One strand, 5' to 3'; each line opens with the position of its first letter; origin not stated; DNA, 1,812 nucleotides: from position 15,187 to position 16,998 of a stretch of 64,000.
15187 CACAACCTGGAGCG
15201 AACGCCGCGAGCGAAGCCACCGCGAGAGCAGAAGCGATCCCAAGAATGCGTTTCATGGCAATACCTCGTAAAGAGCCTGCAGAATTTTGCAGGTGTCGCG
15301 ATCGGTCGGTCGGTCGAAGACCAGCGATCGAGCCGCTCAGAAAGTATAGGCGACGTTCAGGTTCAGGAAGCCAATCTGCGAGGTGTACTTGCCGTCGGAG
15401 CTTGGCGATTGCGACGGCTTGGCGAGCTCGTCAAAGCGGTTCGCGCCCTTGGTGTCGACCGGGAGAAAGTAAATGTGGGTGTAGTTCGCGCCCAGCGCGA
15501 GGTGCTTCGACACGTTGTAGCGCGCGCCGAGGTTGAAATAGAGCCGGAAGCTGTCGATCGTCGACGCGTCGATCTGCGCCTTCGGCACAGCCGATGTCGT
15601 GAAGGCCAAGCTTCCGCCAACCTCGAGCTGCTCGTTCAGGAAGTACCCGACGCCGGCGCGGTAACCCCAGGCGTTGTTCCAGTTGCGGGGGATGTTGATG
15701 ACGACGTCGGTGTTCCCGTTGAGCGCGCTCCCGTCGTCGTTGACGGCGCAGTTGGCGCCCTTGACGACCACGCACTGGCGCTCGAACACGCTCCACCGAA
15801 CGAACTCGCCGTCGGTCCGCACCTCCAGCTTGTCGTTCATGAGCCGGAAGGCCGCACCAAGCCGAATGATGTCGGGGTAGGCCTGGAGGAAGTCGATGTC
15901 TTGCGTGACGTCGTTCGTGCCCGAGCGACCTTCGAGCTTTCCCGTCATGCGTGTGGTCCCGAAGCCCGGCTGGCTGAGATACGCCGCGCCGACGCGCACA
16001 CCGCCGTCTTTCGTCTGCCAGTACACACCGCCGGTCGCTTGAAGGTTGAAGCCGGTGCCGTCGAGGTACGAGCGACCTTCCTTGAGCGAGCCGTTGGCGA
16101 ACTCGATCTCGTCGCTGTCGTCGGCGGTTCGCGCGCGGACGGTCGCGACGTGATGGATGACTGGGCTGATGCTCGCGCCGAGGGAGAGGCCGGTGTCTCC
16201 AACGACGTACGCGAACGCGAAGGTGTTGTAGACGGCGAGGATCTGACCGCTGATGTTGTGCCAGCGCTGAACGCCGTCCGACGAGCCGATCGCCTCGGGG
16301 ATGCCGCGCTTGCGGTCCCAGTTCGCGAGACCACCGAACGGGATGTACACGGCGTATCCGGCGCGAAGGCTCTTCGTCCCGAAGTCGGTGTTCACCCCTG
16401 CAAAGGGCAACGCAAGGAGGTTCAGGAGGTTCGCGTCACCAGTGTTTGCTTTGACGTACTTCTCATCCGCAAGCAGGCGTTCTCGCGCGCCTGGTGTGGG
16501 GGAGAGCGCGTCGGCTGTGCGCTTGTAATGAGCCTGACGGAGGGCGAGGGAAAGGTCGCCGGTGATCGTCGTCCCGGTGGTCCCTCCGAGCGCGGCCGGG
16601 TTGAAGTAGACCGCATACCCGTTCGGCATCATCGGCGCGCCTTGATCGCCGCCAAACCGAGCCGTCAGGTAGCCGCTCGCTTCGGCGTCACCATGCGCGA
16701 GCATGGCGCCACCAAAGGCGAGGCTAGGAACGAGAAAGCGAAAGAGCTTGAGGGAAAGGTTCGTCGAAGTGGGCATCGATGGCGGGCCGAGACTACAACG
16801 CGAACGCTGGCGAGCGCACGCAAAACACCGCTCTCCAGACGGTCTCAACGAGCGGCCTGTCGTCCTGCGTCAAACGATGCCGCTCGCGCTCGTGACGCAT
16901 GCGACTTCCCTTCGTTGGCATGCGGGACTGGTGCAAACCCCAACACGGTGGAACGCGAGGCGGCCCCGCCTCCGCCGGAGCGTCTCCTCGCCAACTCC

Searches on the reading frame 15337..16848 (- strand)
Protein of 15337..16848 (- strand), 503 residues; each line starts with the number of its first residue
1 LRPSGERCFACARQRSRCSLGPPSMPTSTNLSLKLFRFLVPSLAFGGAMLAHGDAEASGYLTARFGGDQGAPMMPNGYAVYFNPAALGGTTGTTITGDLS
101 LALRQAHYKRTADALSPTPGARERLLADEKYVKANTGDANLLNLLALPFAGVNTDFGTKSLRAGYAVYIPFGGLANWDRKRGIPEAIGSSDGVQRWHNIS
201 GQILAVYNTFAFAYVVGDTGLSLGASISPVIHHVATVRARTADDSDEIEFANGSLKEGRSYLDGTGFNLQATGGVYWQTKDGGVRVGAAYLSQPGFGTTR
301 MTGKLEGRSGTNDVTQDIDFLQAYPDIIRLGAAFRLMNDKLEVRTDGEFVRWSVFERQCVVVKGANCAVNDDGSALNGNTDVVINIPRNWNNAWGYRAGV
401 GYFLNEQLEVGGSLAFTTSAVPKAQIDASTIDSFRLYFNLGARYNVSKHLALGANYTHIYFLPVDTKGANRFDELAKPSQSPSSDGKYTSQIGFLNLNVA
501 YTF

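Call 10: search_protein_families(library=pfam, proteins=[window:15337-16848:-], max_evalue=0.001)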
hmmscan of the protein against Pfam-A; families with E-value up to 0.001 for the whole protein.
window:15337-16848:- (503 aa): 1 family
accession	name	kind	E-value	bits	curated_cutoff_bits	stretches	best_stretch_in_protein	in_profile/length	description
PF03349.22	Toluene_X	-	3e-17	62.7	29.7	1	75-503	35-421/421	Outer membrane protein transport protein (OMPP1/FadL/TodX)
